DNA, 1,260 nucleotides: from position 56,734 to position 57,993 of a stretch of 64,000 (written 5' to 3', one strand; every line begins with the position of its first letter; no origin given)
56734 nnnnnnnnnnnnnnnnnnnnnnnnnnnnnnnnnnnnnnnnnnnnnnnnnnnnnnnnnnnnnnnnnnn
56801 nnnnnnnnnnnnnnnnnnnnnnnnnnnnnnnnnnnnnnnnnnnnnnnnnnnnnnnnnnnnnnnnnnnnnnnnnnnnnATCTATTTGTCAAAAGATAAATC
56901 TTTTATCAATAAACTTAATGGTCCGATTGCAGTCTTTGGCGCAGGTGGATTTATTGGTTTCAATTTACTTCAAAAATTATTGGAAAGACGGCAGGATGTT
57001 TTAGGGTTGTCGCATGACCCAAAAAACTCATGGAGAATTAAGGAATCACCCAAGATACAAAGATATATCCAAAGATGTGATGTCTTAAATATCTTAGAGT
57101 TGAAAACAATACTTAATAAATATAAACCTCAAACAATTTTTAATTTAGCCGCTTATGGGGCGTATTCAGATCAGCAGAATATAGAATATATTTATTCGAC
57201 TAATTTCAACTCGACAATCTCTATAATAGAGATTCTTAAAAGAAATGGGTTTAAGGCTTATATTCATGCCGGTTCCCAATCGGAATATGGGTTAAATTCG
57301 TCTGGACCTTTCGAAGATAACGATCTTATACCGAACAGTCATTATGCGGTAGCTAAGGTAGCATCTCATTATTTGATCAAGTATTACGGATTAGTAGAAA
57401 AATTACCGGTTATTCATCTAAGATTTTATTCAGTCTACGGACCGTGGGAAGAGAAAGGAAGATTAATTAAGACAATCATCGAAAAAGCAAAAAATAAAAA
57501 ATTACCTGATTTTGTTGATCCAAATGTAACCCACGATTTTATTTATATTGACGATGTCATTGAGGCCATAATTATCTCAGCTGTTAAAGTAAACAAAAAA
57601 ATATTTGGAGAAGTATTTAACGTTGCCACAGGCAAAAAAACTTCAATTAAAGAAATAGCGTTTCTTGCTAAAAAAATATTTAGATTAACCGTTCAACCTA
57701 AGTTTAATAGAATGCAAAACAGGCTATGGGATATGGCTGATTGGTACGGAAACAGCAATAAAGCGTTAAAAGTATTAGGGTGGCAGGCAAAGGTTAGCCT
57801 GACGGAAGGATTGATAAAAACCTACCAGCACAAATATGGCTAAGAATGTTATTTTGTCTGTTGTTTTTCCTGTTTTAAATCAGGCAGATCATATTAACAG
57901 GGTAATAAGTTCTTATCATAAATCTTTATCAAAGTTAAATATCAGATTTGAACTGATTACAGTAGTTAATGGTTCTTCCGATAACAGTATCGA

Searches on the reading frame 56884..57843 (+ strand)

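Call 8: search_protein_families(library=pfam, proteins=[window:56884-57843:+])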
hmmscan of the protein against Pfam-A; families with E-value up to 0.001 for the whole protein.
window:56884-57843:+ (319 aa): 6 families
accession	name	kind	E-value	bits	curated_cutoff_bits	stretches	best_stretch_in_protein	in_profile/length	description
PF01370.27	Epimerase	-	9e-41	140.3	20.9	1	15-248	1-240/240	NAD dependent epimerase/dehydratase family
PF16363.11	GDP_Man_Dehyd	-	2.7e-34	119.6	27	1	17-311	2-330/332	GDP-mannose 4,6 dehydratase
PF01073.25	3Beta_HSD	-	2.2e-15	56.9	22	1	16-239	1-235/280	3-beta hydroxysteroid dehydrogenase/isomerase family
PF02719.21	Polysacc_synt_2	-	8.7e-08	32.1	20.2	1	15-267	1-248/293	Polysaccharide biosynthesis protein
PF04321.23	RmlD_sub_bind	-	3.6e-07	30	27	1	15-207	3-172/287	RmlD substrate binding domain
PF07993.18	NAD_binding_4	-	0.00027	20.6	20.1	0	19-39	3-23/258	Male sterility protein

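Call 16: search_protein_families(library=ncbifam, proteins=[window:56884-57843:+], max_evalue=1e-8)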
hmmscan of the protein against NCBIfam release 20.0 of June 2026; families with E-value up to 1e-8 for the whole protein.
window:56884-57843:+ (319 aa): 12 families
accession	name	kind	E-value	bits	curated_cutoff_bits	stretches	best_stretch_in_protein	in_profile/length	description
TIGR01179.1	galE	equivalog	1.1e-24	86.9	262.3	1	15-312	2-319/332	UDP-glucose 4-epimerase GalE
TIGR01181.1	dTDP_gluc_dehyt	equivalog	1.6e-24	86.6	365.1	1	16-315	3-309/321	dTDP-glucose 4,6-dehydratase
TIGR04180.1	EDH_00030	hypoth_equivalog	3.2e-24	85.5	475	1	16-304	2-296/297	NAD-dependent 4,6-dehydratase LegB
TIGR02197.1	heptose_epim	equivalog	4.9e-23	81.8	274.6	1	15-281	1-275/316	ADP-glyceromanno-heptose 6-epimerase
NF011728.1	PRK15181.1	equivalog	5.1e-12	45.4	760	1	104-268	114-284/348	Vi polysaccharide biosynthesis UDP-N-acetylglucosaminuronic acid C-4 epimerase TviC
NF007490.0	PRK10084.1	subfamily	1.7e-11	43.7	649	0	147-315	160-332/361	dTDP-glucose 4,6-dehydratase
NF052578.1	StrlDmthSdmBMthl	equivalog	8.5e-11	42.2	600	1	17-260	5-239/328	sterol demethylase protein SdmB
NF047922.1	GDPFucSynFcl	equivalog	2.4e-10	40.4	500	1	62-316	34-300/308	GDP-L-fucose synthase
NF042423.1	oxyalk_red_Shew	equivalog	2.8e-10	39.8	580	1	15-239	11-230/331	2-alkyl-3-oxoalkanoate reductase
TIGR01472.1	gmd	equivalog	4.8e-09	35.9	415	0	63-168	59-169/342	GDP-mannose 4,6-dehydratase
NF007956.0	PRK10675.1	subfamily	4.8e-09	35.8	394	0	17-159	5-154/338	UDP-glucose 4-epimerase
NF007582.0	PRK10217.1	equivalog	9.7e-09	34.8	698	0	15-249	4-253/355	dTDP-glucose 4,6-dehydratase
